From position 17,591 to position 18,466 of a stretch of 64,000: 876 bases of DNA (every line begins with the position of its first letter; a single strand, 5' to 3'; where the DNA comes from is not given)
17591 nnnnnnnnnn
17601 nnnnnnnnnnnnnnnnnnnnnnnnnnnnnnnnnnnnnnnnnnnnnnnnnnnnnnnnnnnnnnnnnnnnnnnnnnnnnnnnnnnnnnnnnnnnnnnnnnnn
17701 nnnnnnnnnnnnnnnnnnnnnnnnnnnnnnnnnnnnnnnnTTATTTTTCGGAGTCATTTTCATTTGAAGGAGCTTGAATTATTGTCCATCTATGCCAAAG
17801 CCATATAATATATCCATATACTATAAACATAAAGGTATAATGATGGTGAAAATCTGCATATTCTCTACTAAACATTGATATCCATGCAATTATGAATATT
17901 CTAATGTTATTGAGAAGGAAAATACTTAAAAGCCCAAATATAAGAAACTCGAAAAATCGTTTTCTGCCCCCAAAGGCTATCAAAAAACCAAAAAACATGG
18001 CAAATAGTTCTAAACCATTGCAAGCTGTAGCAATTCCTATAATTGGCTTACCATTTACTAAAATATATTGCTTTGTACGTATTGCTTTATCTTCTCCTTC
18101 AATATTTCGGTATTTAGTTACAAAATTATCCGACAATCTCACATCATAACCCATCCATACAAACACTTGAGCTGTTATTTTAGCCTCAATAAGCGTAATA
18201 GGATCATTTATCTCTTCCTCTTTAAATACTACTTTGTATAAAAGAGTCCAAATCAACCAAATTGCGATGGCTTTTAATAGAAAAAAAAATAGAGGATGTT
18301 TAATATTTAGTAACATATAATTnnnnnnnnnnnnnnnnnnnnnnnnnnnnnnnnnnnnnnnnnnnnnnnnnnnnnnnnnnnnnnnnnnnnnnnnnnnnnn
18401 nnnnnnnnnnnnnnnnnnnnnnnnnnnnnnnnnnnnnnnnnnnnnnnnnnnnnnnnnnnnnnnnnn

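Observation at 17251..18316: Divergent mini-exosortase + 4-TM partner cassette wedged inside a bacillosamine-type sugar sub-operon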

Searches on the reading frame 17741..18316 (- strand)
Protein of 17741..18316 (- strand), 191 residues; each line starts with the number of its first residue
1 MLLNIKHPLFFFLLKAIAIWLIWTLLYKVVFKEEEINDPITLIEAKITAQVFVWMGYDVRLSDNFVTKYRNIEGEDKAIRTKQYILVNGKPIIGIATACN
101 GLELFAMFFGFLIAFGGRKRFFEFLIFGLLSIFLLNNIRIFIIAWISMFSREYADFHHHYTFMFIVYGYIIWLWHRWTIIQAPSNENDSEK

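Call 3: search_protein_families(library=ncbifam, proteins=[window:17741-18316:-], max_evalue=0.01)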
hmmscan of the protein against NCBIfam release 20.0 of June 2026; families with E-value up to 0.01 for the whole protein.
window:17741-18316:- (191 aa): 9 families
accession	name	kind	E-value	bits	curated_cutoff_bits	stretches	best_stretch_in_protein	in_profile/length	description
NF046081.1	exosort_XrtX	exception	3.6e-34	118.1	170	1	7-183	2-164/168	exosortase X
TIGR04128.1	exoso_Fjoh_1448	exception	1.6e-14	54.4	90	1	7-177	6-168/174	exosortase family protein XrtF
NF046083.1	exosort_XrtY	exception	8.3e-12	45.3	160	1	78-177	68-167/168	exosortase Y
TIGR04178.1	exo_archaeo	signature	8.3e-09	35.6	23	1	94-177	2-94/97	exosortase/archaeosortase family protein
TIGR04300.1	exosort_XrtM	exception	1.2e-05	25.8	125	1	79-177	41-140/150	exosortase family protein XrtM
TIGR04177.1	exosort_XrtH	exception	2.6e-05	24.3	86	1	93-176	66-150/158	exosortase H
TIGR04124.1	archaeo_artE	exception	0.00013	22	95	1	85-165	55-136/153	archaeosortase family protein ArtE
TIGR04175.1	archaeo_artD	exception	0.00064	19.7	125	1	79-180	41-141/150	archaeosortase D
NF033505.2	paceosortase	exception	0.00077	19.6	80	1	83-175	49-142/167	pacearchaeosortase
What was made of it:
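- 17741..18316 (-): Xrt1: 191-aa mini-exosortase. Five predicted TM helices plus a small beta-sheet loop (residues 59-96). Catalytic candidates are Cys99 (18020-18022), Arg139 (17900-17902) and His158 (17843-17845). Scores 35.6 on TIGR04178 (cut-off 23), 118.1 on XrtX (cut-off 170) and 54.4 on XrtF (cut-off 90) (call 3).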

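Call 4: search_protein_families(library=pfam, proteins=[window:17741-18316:-], max_evalue=0.01)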
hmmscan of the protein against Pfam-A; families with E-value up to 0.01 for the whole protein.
window:17741-18316:- (191 aa): 0 families

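Call 7: find_homologous_proteins(query=window:17741-18316:-)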
Query window:17741-18316:- (191 aa): 13 proteins with E <= 0.001 among 69 candidates.
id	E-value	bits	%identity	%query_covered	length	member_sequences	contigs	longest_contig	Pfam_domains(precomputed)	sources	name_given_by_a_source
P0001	4.9e-123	426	100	100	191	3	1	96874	PF09721.16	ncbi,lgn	-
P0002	1.7e-85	304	69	100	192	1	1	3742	PF09721.16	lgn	-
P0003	8.0e-84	298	66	100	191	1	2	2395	-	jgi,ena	jgi:exosortase/archaeosortase family protein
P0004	1.5e-82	294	67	98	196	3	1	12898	-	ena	-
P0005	1.0e-81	292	66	97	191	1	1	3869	PF09721.16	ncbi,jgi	jgi:exosortase/archaeosortase family protein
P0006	2.7e-78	280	63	98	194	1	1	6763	PF09721.16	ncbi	-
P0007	3.9e-73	264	61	100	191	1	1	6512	PF09721.16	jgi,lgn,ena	jgi:exosortase/archaeosortase family protein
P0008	3.7e-71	257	60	98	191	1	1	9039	PF09721.16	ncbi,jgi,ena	jgi:exosortase/archaeosortase family protein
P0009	1.8e-67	245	59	97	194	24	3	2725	PF09721.16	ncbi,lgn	-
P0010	4.0e-67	244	59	96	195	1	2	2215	PF09721.16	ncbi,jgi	jgi:exosortase/archaeosortase family protein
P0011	4.0e-67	244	59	96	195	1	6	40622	PF09721.16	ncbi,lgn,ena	-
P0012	4.2e-67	244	59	96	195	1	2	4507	PF09721.16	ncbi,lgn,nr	ncbi:MAG: archaeosortase/exosortase family protein [Bacteroidetes bacterium]|nr:archaeosortase/exoso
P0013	4.0e-60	221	56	90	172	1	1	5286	PF09721.16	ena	-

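Call 11: find_encoding_contigs(protein=P0001, flank=10000, max_places=3)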
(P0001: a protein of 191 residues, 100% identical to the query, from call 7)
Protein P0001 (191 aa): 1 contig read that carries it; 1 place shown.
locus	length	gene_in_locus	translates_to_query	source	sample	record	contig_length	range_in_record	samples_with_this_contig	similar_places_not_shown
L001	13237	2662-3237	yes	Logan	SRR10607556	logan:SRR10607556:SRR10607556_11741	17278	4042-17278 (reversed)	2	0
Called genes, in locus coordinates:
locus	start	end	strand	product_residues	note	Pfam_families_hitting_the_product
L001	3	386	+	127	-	?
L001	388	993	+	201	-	PF02397:Bac_transf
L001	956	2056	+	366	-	PF21360:PylC-like_N (faint)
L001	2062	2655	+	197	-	PF17836:PglD_N, PF25084:LbH_EIF2B (weak), PF25087:GMPPB_C (weak), PF00132:Hexapep, PF14602:Hexapep_2 (weak)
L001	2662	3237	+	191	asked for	PF09721:Exosortase_EpsH (weak)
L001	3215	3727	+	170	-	-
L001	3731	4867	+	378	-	PF01041:DegT_DnrJ_EryC1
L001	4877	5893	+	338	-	PF01408:GFO_IDH_MocA, PF03447:NAD_binding_3 (weak), PF02894:GFO_IDH_MocA_C, PF22725:GFO_IDH_MocA_C3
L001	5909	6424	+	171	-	-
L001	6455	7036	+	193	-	PF25084:LbH_EIF2B, PF25087:GMPPB_C (faint), PF00132:Hexapep, PF14602:Hexapep_2 (weak), PF00132:Hexapep, PF14602:Hexapep_2 (weak)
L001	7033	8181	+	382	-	PF00155:Aminotran_1_2, PF01041:DegT_DnrJ_EryC1, PF00266:Aminotran_5 (weak)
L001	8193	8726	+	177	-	PF09721:Exosortase_EpsH (weak)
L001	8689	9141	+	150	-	-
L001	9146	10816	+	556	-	PF26626:DUF8201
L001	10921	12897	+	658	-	PF01073:3Beta_HSD, PF01370:Epimerase, PF02719:Polysacc_synt_2, PF04321:RmlD_sub_bind, PF07993:NAD_binding_4 (faint), PF16363:GDP_Man_Dehyd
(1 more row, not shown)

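Call 12: find_encoding_contigs(protein=P0011, flank=10000, max_places=4)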
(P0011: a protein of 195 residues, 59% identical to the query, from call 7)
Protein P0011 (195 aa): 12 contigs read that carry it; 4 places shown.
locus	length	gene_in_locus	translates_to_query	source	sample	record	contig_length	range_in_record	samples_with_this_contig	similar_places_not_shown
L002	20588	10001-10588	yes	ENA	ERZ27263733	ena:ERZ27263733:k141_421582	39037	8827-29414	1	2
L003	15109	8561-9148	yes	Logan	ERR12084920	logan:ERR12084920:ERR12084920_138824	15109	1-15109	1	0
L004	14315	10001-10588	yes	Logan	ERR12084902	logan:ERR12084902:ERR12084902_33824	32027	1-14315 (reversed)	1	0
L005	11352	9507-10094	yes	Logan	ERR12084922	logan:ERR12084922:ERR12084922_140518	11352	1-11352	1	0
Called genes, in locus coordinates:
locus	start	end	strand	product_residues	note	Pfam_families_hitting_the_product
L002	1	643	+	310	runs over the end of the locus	PF14305:ATPgrasp_TupA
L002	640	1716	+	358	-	PF13439:Glyco_transf_4, PF00534:Glycos_transf_1, PF13692:Glyco_trans_1_4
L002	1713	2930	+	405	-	PF13439:Glyco_transf_4, PF00534:Glycos_transf_1, PF13692:Glyco_trans_1_4, PF20706:GT4-conflict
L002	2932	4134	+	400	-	PF13439:Glyco_transf_4 (weak), PF00534:Glycos_transf_1, PF13692:Glyco_trans_1_4 (faint)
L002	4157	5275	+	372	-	-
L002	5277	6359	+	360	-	PF09587:PGA_cap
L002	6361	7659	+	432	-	PF27533:CapK_C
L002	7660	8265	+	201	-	PF02397:Bac_transf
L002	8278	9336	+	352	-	PF21360:PylC-like_N (weak)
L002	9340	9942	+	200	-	PF17836:PglD_N, PF00132:Hexapep, PF14602:Hexapep_2 (weak)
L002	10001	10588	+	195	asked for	PF09721:Exosortase_EpsH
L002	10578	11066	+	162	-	-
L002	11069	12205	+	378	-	PF01041:DegT_DnrJ_EryC1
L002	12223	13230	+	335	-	PF01408:GFO_IDH_MocA, PF02894:GFO_IDH_MocA_C, PF22685:Gal80p_C-like (faint), PF22725:GFO_IDH_MocA_C3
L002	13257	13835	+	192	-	PF25084:LbH_EIF2B, PF25087:GMPPB_C (faint), PF00132:Hexapep, PF14602:Hexapep_2 (weak), PF00132:Hexapep (weak)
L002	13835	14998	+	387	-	PF00155:Aminotran_1_2, PF01041:DegT_DnrJ_EryC1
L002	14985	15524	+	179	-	-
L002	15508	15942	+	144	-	-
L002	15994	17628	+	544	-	PF26626:DUF8201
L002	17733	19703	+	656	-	PF13727:CoA_binding_3 (faint), PF01073:3Beta_HSD, PF01370:Epimerase, PF02719:Polysacc_synt_2, PF04321:RmlD_sub_bind, PF07993:NAD_binding_4 (faint), PF16363:GDP_Man_Dehyd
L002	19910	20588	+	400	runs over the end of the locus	PF23381:Beta-prop_IFT122_1st, PF25172:Beta-prop_WDR3_2nd, PF25174:Beta-prop_THOC3, PF24782:WD40_MABP1-WDR62_2nd, PF25168:Beta-prop_WDR36-Utp21_2nd, PF25173:Beta-prop_WDR3_1st, PF24796:WDR55, PF25174:Beta-prop_THOC3, +61 more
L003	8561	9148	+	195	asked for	PF09721:Exosortase_EpsH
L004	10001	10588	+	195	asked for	PF09721:Exosortase_EpsH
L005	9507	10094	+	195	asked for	PF09721:Exosortase_EpsH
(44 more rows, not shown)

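Call 19: find_related_loci(query=A2, collection=genome_contigs, flank=10000)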
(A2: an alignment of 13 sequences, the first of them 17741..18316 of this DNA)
Query A2 (191 aa) in genome_contigs; peptide patterns used: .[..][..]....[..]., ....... (x = any residue, [..] = any of these).
32 stretches matched a pattern; 7 encode a relative of the query (tblastn E <= 1e-3); 6 distinct loci.
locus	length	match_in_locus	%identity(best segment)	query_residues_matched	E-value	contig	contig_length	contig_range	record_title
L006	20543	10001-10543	58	5-189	6e-62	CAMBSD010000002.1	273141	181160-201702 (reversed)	MAG: Chitinophaga pinensis isolate AE-24oct19-69 genome assembly, contig: AE-24oct19-C3, whole genome shotgun sequence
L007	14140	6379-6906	34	3-177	9e-23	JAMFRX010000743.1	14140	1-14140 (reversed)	MAG: Puia dinghuensis isolate NGEE_A_bin4 k127_1847521, whole genome shotgun sequence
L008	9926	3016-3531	34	12-182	1e-22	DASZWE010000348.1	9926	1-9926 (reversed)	MAG TPA_asm: Puia sp. isolate SMAG_U6149 k141_209706, whole genome shotgun sequence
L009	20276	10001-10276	47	88-177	2e-21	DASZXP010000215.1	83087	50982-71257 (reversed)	MAG TPA_asm: Puia sp. isolate SMAG_U6186 k141_274476, whole genome shotgun sequence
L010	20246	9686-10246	31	4-186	3e-21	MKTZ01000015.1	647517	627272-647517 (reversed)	MAG: Sphingobacteriales bacterium 50-39 SCNpilot_cont_1000_p_scaffold_4, whole genome shotgun sequence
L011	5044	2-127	71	147-188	7e-18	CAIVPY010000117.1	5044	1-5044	MAG: uncultured Bacteroidetes bacterium isolate Ja_bin-5116 genome assembly, contig: bin-5116:117/656, whole genome shot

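Call 27: search_protein_families(library=ncbifam, proteins=[L008:1021-1605:+, L008:720-1031:+, L008:2079-2477:+, L008:2968-3579:+, L007:6319-6939:+, L007:6894-7346:+, L007:5973-6377:+], max_evalue=0.01)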
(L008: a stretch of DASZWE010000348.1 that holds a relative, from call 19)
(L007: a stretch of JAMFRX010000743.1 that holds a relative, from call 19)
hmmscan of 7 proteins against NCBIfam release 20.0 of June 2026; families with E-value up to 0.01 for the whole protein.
L008:1021-1605:+ (194 aa): 10 families
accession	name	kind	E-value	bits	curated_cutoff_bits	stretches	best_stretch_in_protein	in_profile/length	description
NF046081.1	exosort_XrtX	exception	5.9e-38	130.4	170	1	12-187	3-162/168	exosortase X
TIGR04128.1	exoso_Fjoh_1448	exception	1.6e-19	70.7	90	1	11-181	6-166/174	exosortase family protein XrtF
NF046083.1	exosort_XrtY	exception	1.4e-13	51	160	1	92-183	78-167/168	exosortase Y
TIGR04178.1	exo_archaeo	signature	8.5e-13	48.4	23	1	98-181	2-90/97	exosortase/archaeosortase family protein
TIGR04177.1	exosort_XrtH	exception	9.3e-10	38.7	86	1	96-183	65-151/158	exosortase H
TIGR03110.1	exosort_Gpos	exception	0.00014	21.8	102.75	1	96-182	87-174/187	exosortase family protein XrtG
NF033505.2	paceosortase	exception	0.00015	22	80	1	120-182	81-143/167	pacearchaeosortase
TIGR04144.1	archaeo_VPXXXP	exception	0.00027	20.9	150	1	91-180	58-149/156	archaeosortase B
TIGR04124.1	archaeo_artE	exception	0.0041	17.2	95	1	94-178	60-143/153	archaeosortase family protein ArtE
TIGR04175.1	archaeo_artD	exception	0.0091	16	125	1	94-179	52-134/150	archaeosortase D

L008:720-1031:+ (103 aa): 1 family
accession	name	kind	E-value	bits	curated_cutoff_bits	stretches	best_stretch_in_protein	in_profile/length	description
NF046080.1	PID_CTERM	domain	0.00029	20.6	26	1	69-92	1-24/25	PID-CTERM protein-sorting domain-containing protein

L008:2079-2477:+ (132 aa): 0 families

L008:2968-3579:+ (203 aa): 12 families
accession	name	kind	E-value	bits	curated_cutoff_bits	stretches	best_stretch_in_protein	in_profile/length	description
NF046081.1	exosort_XrtX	exception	3.7e-39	134.3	170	1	14-186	4-161/168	exosortase X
TIGR04128.1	exoso_Fjoh_1448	exception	5.3e-20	72.3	90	1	13-181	7-166/174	exosortase family protein XrtF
NF046083.1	exosort_XrtY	exception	6.7e-14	52.1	160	1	90-183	75-167/168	exosortase Y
TIGR04178.1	exo_archaeo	signature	2e-12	47.2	23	1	99-181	2-90/97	exosortase/archaeosortase family protein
TIGR04177.1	exosort_XrtH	exception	5.9e-08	32.9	86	1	97-185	65-156/158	exosortase H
TIGR04125.1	exosort_PGF_TRM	exception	2.7e-05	23.8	75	1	47-151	106-197/271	archaeosortase A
TIGR04300.1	exosort_XrtM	exception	5.3e-05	23.7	125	1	94-183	51-142/150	exosortase family protein XrtM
TIGR04144.1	archaeo_VPXXXP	exception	5.9e-05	23.1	150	1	91-180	57-149/156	archaeosortase B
NF033505.2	paceosortase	exception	0.00034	20.8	80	1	126-181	87-142/167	pacearchaeosortase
TIGR02602.1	8TM_EpsH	subfamily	0.0021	17.6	105.55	0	96-180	144-233/241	exosortase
TIGR04124.1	archaeo_artE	exception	0.0031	17.6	95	1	95-179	60-143/153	archaeosortase family protein ArtE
TIGR03110.1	exosort_Gpos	exception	0.0034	17.3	102.75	1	97-182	87-174/187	exosortase family protein XrtG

L007:6319-6939:+ (206 aa): 10 families
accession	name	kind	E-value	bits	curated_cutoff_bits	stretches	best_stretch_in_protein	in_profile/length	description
NF046081.1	exosort_XrtX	exception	1.3e-37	129.3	170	1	25-198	2-160/168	exosortase X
TIGR04128.1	exoso_Fjoh_1448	exception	2.4e-18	67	90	1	26-194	7-166/174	exosortase family protein XrtF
TIGR04178.1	exo_archaeo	signature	1.1e-14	54.4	23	1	112-194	2-90/97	exosortase/archaeosortase family protein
NF046083.1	exosort_XrtY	exception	3.8e-13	49.6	160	1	100-194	72-165/168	exosortase Y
TIGR04177.1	exosort_XrtH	exception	1.6e-06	28.2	86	1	110-198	65-156/158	exosortase H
TIGR04300.1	exosort_XrtM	exception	2e-05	25.1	125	1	105-200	49-146/150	exosortase family protein XrtM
TIGR04124.1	archaeo_artE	exception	8.7e-05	22.6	95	1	103-191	55-144/153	archaeosortase family protein ArtE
TIGR04175.1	archaeo_artD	exception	0.00063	19.8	125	1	106-194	50-136/150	archaeosortase D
TIGR04144.1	archaeo_VPXXXP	exception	0.0047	16.9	150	1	105-193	58-149/156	archaeosortase B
TIGR03110.1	exosort_Gpos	exception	0.0069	16.3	102.75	0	110-194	87-173/187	exosortase family protein XrtG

L007:6894-7346:+ (150 aa): 0 families

L007:5973-6377:+ (134 aa): 1 family
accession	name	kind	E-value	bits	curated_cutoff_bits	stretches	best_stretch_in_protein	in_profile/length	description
NF046080.1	PID_CTERM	domain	0.0018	18.1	26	1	100-122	1-23/25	PID-CTERM protein-sorting domain-containing protein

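Call 43: search_solved_structures(query=A1, max_evalue=1)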
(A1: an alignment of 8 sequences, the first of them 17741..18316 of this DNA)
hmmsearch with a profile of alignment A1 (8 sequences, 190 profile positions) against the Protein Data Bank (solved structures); distinct sequences matched with E-value up to 1: 5.
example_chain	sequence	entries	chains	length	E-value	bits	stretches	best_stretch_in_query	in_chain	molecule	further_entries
8pvr_B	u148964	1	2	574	0.011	18.8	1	119-177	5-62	Sodium/hydrogen exchanger 9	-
8pxb_B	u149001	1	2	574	0.011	18.8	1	119-177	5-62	Sodium/hydrogen exchanger 9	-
6z3z_B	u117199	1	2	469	0.11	15.6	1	127-177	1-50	Sodium/hydrogen exchanger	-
6z3y_B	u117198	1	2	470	0.11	15.6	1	127-177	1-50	Sodium/hydrogen exchanger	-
2qj6_A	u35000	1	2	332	0.63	13.1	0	71-105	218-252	Toxin A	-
